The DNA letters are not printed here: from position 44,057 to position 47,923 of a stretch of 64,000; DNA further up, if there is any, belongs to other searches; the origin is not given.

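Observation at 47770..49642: AbiEi/COG5340-like gene translationally coupled to the SMC-like ATPase, abutting a low-GC membrane-anchored orphan: possible three- or four-gene defence-like operon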

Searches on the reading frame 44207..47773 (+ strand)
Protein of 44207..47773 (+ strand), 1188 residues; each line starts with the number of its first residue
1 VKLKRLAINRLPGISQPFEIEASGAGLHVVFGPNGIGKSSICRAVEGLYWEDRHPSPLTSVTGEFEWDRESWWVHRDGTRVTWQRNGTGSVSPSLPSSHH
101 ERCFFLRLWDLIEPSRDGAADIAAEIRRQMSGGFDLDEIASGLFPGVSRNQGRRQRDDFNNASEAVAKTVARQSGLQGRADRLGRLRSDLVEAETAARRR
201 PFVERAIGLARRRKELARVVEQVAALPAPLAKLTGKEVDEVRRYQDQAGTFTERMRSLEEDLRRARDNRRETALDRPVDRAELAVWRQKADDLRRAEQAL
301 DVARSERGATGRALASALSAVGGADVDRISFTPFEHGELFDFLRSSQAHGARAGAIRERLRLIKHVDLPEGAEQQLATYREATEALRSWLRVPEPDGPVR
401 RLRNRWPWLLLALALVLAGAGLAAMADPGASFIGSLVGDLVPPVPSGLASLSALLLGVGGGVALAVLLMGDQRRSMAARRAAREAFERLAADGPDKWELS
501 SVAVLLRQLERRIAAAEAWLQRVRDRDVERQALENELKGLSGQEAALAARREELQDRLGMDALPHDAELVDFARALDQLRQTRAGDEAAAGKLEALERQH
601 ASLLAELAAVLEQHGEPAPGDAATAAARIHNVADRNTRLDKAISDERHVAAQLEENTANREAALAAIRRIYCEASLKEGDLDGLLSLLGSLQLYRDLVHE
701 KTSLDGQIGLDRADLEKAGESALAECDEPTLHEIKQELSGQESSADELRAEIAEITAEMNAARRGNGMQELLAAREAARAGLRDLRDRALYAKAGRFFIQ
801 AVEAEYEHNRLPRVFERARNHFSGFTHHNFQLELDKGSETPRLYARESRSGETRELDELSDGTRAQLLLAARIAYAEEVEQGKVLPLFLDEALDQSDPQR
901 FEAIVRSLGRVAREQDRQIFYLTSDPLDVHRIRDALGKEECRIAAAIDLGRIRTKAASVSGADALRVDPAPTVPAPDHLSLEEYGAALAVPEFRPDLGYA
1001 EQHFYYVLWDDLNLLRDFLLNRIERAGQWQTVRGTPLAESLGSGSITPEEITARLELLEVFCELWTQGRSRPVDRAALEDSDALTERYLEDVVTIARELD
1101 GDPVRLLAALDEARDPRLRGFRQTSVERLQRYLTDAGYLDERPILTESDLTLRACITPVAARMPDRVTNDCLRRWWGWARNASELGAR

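Call 9: search_protein_families(library=pfam, proteins=[window:44207-47773:+], max_evalue=0.1)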
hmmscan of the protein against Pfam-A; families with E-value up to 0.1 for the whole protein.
window:44207-47773:+ (1188 aa): 8 families
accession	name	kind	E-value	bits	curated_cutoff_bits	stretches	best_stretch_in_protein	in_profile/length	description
PF13514.12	AAA_27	-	6.6e-06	26.3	22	1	1-50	1-51/206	AAA domain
PF13304.12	AAA_21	-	0.0021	18.6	27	0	27-48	1-22/304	AAA domain, putative AbiEii toxin, Type IV TA system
PF02463.25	SMC_N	-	0.0033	17.3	40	0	4-45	3-44/220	RecF/RecN/SMC N terminal domain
PF00005.33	ABC_tran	-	0.0035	18.4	25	0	27-52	13-38/137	ABC transporter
PF13558.12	SbcC_Walker_B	-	0.0086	16.7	27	1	852-908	26-88/90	SbcC/RAD50-like, Walker B motif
PF13476.12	AAA_23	-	0.021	15.9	27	1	17-53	12-47/201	AAA domain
PF03533.19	SPO11_like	-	0.068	13.7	24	0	594-609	13-28/43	SPO11 homologue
PF13401.12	AAA_22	-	0.07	13.9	27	0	23-49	3-29/130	AAA domain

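Call 10: search_protein_families(library=padloc, proteins=[window:44207-47773:+], max_evalue=0.1)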
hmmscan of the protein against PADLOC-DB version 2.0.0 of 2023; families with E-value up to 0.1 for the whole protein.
window:44207-47773:+ (1188 aa): 16 families
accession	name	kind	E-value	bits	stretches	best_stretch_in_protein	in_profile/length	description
PDLC04135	mad3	-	2.8e-07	28.4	1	711-926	162-324/374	mads_3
PDLC03859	LmuB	-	3.9e-07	27.7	1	1-46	3-45/611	-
PDLC04140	mad8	-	1.7e-05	22.5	1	756-928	108-236/314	mads_8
PDLC03865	LmuB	-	0.00013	18.3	1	18-46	24-52/1007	-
PDLC00269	PtuA1|PtuA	-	0.0003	18.2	1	1-45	1-52/446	AAA ATPase domain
PDLC02980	AriA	-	0.00032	18.8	1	28-60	2-34/304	-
PDLC00271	PtuA1|PtuA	-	0.00064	17.4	1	1-46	1-44/421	AAA ATPase domain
PDLC02335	AbiLi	-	0.00074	16.7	0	28-48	79-99/326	AbiLi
PDLC04897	PDC-S06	-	0.0018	14.9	0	30-47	28-45/727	-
PDLC02914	ATPase-Toprim_I-B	-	0.0073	13.5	1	17-52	17-52/443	-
PDLC00305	PtuA1|PtuA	-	0.0078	13.6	1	1-49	1-47/392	AAA ATPase domain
PDLC00278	PtuA1|PtuA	-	0.0079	13.5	0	27-46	25-44/436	AAA ATPase domain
PDLC02981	AriAB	-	0.0095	12.6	1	1-102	1-100/694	-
PDLC04889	PDC-S06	-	0.013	12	1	20-47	16-43/693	-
PDLC02979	AriA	-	0.027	12.3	0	1-45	1-43/373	-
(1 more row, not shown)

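Call 11: search_protein_families(library=ncbifam, proteins=[window:44207-47773:+], max_evalue=0.1)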
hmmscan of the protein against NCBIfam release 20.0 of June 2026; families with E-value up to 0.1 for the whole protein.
window:44207-47773:+ (1188 aa): 6 families
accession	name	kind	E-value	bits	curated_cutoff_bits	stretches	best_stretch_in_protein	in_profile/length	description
NF045487.1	ASRP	equivalog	6.6e-12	44.8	300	2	713-912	393-583/593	archaea-specific SMC-related protein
NF053840.1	MnTportMntADein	equivalog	0.0013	18.4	400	0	27-49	29-51/240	manganese ABC transporter ATP-binding protein MntA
NF010068.0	PRK13548.1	equivalog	0.0014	17.8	261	0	19-47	25-53/261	heme ABC transporter ATP-binding protein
NF041034.1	Rad50_Sulf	equivalog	0.0021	16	1000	1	524-878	450-799/872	DNA double-strand break repair ATPase Rad50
NF003034.1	PRK03918.1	equivalog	0.0031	15.5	700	0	505-761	170-416/878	DNA double-strand break repair ATPase Rad50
TIGR00954.1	3a01203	subfamily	0.079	11.4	918.9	0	25-49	480-503/660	peroxysomal long chain fatty acyl transporter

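Call 18: find_related_loci(query=window:44207-47773:+, collection=genome_contigs, flank=6000)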
Query window:44207-47773:+ (1188 aa) in genome_contigs; peptide patterns used: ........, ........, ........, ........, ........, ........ (x = any residue, [..] = any of these).
63 stretches matched a pattern; 5 encode a relative of the query (tblastn E <= 1e-3); 5 distinct loci.
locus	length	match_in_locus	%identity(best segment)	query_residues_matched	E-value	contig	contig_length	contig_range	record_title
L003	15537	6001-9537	83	1-1181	0e+0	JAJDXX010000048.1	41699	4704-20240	MAG: Candidatus Binatia bacterium isolate jk18x27bins.63 k141_267773, whole genome shotgun sequence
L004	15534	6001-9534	61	1-1183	0e+0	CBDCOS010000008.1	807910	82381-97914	MAG: uncultured Candidatus Binatia bacterium isolate b8bb52a1-eb1f-432d-8f15-544989f8edd8 genome assembly, contig: conti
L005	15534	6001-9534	61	1-1183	0e+0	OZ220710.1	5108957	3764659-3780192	MAG: Thermodesulfobacteriota bacterium isolate dce1034a-8f23-488c-aa07-39e6c80a0035 genome assembly, chromosome: 1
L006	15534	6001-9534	61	1-1183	0e+0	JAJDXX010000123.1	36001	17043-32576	MAG: Candidatus Binatia bacterium isolate jk18x27bins.63 k141_900189, whole genome shotgun sequence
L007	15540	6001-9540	61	1-1185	0e+0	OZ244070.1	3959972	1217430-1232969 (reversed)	MAG: uncultured Candidatus Binatia bacterium isolate f57e87d9-6197-413a-b43d-c6892e6158a2 genome assembly, chromosome: 1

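Call 65: search_solved_structures(query=window:44207-47773:+, max_evalue=0.01)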
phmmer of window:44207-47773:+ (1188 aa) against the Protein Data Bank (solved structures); distinct sequences matched with E-value up to 0.01: 2.
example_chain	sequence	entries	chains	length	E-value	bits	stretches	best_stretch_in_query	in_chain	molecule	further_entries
3qku_A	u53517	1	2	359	0.003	18.8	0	798-916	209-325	DNA double-strand break repair rad50 ATPase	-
3qkt_A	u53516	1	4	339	0.0054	18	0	1-53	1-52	DNA double-strand break repair rad50 ATPase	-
